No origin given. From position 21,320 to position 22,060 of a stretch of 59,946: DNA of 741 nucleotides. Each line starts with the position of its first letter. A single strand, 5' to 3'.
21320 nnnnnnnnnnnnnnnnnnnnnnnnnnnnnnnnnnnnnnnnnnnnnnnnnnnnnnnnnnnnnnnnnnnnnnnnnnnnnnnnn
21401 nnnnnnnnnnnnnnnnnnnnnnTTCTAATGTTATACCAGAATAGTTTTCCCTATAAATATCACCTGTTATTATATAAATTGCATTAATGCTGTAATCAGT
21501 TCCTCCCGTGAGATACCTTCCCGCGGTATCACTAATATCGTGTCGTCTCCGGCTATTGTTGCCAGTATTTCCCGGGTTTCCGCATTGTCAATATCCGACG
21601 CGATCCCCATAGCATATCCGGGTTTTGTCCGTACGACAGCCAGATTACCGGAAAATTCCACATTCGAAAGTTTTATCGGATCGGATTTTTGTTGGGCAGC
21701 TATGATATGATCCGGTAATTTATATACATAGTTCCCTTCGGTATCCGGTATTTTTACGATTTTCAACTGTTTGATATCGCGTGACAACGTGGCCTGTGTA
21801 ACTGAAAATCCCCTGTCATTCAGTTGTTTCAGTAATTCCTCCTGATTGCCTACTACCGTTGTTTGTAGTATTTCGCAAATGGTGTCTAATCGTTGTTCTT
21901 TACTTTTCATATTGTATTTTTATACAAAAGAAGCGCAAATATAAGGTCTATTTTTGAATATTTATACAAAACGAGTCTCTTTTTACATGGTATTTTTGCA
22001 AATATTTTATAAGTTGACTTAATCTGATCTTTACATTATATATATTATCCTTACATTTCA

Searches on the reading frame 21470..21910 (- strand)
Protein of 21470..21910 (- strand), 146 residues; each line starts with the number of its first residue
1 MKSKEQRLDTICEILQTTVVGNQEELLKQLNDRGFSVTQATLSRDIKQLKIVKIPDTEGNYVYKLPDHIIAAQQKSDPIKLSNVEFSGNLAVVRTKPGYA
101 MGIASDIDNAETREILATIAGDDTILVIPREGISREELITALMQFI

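Call 8: search_protein_families(library=pfam, proteins=[window:21470-21910:-], max_evalue=0.01)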
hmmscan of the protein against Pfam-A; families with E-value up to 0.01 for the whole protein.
window:21470-21910:- (146 aa): 2 families
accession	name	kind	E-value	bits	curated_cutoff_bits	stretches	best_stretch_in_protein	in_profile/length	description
PF02863.23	Arg_repressor_C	-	3.6e-21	75.2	25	1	83-142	7-66/68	Arginine repressor, C-terminal domain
PF01316.27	Arg_repressor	-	5.8e-21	74.5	27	1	3-67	2-66/70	Arginine repressor, DNA binding domain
